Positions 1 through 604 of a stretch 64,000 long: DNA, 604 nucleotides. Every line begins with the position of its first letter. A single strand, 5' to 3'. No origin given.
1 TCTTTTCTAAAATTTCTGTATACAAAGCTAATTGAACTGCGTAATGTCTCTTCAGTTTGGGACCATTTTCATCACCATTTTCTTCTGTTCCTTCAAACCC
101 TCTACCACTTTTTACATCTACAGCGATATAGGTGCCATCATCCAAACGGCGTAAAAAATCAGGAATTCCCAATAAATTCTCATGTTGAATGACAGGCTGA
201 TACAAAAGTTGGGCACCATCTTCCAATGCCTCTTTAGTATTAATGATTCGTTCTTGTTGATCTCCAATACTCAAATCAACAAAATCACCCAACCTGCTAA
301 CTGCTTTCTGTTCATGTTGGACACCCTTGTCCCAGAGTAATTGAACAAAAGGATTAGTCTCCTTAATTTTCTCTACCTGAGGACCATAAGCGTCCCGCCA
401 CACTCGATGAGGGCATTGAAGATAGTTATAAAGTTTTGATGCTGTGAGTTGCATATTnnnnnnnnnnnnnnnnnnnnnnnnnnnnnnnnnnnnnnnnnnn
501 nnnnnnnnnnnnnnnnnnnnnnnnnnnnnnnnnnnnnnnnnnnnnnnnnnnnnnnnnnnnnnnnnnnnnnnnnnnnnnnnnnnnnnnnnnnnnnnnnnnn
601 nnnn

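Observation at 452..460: Helicase stop and nuclease start are one codon apart in the same frame, as if a helicase-nuclease fusion had been split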

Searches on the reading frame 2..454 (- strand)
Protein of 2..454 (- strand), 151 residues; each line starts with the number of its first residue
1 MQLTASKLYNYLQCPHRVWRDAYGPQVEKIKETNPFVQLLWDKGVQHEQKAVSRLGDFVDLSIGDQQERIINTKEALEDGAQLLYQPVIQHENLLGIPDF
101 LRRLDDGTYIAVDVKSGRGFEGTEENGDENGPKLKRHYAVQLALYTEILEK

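Call 5: search_protein_families(library=pfam, proteins=[window:2-454:-], max_evalue=0.01)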
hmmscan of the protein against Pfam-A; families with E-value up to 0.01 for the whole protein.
window:2-454:- (151 aa): 1 family
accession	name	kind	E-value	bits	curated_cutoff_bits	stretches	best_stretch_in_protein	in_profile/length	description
PF12705.13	PDDEXK_1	-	0.0018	18.7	22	1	84-150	120-170/247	PD-(D/E)XK nuclease superfamily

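Call 6: search_protein_families(library=padloc, proteins=[window:2-454:-], max_evalue=0.01)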
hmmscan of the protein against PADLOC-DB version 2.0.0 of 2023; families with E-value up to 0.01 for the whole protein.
window:2-454:- (151 aa): 4 families
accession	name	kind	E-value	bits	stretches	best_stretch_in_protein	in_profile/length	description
PDLC00943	Cas4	-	4.7e-05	21.4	1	79-150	51-110/180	CRISPR-associated protein Cas4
PDLC01250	Cas4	-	0.00022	19.5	1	5-150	3-102/168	"CAS-I,CAS-II,CAS-III,CAS-IV,CAS-V,CAS-VI; acquisition_associated"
PDLC00944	Cas4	-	0.00044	18.5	0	68-146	47-106/177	Cas4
PDLC01447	Cas4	-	0.0039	15.7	1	1-149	3-93/161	"CAS-I,CAS-II,CAS-III,CAS-IV,CAS-V,CAS-VI; acquisition_associated"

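Call 7: search_protein_families(library=ncbifam, proteins=[window:2-454:-], max_evalue=0.01)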
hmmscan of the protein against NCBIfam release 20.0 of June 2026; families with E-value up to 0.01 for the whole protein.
window:2-454:- (151 aa): 2 families
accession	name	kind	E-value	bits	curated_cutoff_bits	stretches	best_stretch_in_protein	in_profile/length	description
TIGR03491.1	TIGR03491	subfamily_domain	3.6e-10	39.4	97.45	1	4-150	2-138/462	TM0106 family RecB-like putative nuclease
TIGR00372.1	cas4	equivalog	0.00018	21.4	65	1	79-150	51-110/180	CRISPR-associated protein Cas4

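Call 8: find_homologous_proteins(query=window:2-454:-)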
Query window:2-454:- (151 aa): 24 proteins with E <= 0.001 among 59 candidates.
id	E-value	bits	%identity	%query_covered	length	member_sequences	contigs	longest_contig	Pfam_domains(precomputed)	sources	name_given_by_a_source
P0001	4.1e-79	282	100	83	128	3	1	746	-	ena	-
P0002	8.3e-77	274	82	99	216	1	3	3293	-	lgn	-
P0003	4.0e-69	249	76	95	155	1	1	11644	-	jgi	jgi:uncharacterized protein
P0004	3.7e-56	207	62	99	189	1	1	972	PF12705.14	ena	-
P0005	5.4e-53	197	59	99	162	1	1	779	PF12705.14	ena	-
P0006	8.1e-52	193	60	98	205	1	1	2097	-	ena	-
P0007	1.4e-51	192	59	99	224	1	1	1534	PF12705.14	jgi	-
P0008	1.7e-47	179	57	99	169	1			-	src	-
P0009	6.7e-47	177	55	100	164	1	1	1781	-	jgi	-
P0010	3.4e-46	175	54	100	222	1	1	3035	PF12705.14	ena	-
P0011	1.6e-44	170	54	95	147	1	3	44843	-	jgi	jgi:hypothetical protein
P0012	1.6e-39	153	59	77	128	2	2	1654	-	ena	-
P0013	1.1e-38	151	74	61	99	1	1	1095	-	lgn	-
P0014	8.6e-33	131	98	41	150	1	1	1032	PF04480.19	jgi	-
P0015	3.9e-32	129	60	64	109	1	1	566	-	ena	-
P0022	9.9e-25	105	68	46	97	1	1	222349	-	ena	-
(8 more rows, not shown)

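Call 9: find_encoding_contigs(protein=P0003, flank=8000, max_places=3)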
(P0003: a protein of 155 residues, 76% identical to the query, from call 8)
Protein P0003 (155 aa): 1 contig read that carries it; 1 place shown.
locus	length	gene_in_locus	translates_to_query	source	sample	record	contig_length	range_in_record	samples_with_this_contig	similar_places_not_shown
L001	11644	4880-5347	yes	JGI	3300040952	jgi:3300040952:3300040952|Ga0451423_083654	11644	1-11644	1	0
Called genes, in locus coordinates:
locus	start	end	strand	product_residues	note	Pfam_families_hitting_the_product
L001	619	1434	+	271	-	-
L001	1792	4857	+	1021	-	PF20464:MmeI_N (faint), PF02384:N6_Mtase, PF20473:MmeI_Mtase, PF07669:Eco57I, PF12950:TaqI_C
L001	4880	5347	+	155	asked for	-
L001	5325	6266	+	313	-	PF13482:RNase_H_2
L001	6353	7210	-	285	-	PF18165:pP_pnuc_1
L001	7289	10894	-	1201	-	-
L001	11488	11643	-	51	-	?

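Call 10: find_encoding_contigs(protein=P0011, flank=8000, max_places=3)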
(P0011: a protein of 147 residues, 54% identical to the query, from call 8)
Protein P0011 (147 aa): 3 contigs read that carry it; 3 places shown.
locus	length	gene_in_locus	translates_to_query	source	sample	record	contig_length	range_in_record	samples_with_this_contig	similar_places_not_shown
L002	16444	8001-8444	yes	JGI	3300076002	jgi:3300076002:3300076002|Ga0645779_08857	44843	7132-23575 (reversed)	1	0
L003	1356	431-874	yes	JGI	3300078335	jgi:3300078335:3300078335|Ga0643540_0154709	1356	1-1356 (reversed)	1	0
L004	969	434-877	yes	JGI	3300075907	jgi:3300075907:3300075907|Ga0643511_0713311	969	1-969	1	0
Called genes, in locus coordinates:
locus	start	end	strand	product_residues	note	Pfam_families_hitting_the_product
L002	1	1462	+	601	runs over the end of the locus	PF00009:GTP_EFTU, PF22042:EF-G_D2, PF03144:GTP_EFTU_D2, PF00679:EFG_C, PF21018:BipA_C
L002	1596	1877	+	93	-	PF00216:Bac_DNA_binding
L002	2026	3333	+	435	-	PF22053:DUF6938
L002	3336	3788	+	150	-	PF00588:SpoU_methylase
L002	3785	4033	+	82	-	-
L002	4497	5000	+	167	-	PF13274:SocA_Panacea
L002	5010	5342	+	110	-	-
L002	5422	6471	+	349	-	PF13651:EcoRI_methylase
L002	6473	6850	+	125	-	-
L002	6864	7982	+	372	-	PF03235:GmrSD_N, PF01844:HNH, PF14279:HNH_5 (faint)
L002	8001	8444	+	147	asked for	-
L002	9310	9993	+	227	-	PF12844:HTH_19, PF13560:HTH_31 (weak), PF01381:HTH_3, PF13274:SocA_Panacea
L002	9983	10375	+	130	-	-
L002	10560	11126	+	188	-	PF00800:PDT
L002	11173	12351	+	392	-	PF00155:Aminotran_1_2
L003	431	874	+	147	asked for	-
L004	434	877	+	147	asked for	-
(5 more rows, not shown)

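Call 11: find_encoding_contigs(protein=P0022, flank=8000, max_places=3)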
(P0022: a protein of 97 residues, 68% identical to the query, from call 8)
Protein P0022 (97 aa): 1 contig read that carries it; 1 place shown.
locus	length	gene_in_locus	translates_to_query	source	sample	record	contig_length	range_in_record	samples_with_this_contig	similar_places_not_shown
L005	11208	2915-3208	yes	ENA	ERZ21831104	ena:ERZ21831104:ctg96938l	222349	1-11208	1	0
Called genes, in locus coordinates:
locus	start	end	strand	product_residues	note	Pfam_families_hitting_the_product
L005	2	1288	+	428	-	?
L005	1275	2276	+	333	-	PF04851:ResIII, PF00270:DEAD, PF18766:SWI2_SNF2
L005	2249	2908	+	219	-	PF00271:Helicase_C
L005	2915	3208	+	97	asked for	-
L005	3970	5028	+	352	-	-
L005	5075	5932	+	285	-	-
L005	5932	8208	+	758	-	-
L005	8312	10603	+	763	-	PF00404:Dockerin_1, PF13860:FlgD_ig, PF18962:Por_Secre_tail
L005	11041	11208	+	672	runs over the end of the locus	PF02384:N6_Mtase, PF07669:Eco57I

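Call 14: find_encoding_contigs(protein=P0002, flank=8000, max_places=3)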
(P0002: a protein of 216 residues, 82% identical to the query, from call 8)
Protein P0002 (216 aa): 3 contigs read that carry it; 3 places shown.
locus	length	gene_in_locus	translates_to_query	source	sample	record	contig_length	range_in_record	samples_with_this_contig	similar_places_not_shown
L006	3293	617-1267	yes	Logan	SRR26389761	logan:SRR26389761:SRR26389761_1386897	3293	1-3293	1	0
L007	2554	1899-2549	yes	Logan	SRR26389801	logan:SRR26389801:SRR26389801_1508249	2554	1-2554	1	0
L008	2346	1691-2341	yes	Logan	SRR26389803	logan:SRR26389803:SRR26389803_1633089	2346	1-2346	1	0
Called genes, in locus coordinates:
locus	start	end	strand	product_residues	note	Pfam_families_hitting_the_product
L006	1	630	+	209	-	?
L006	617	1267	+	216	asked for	-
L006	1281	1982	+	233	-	PF12762:DDE_Tnp_IS1595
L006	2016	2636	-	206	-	PF00730:HhH-GPD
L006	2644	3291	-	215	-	?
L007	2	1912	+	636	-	?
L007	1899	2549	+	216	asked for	-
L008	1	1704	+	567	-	?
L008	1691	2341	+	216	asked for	-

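Call 34: find_encoding_contigs(protein=P0001, flank=3000, max_places=5)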
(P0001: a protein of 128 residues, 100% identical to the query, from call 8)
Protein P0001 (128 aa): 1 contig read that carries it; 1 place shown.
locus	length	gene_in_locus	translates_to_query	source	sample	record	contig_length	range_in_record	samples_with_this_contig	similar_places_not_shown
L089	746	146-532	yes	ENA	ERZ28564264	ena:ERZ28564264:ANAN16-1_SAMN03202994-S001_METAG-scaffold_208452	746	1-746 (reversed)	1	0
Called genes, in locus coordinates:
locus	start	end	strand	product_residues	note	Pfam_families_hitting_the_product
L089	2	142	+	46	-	?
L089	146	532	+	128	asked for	-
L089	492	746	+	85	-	?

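Call 35: find_encoding_contigs(protein=P0014, flank=3000, max_places=5)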
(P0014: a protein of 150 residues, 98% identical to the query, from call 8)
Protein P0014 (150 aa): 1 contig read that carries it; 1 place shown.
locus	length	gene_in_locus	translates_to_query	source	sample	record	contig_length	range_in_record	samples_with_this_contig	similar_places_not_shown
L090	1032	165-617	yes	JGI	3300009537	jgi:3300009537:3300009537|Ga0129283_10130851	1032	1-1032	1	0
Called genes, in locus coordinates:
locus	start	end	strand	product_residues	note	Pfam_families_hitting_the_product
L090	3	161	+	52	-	?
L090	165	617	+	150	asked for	PF04480:DUF559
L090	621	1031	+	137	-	?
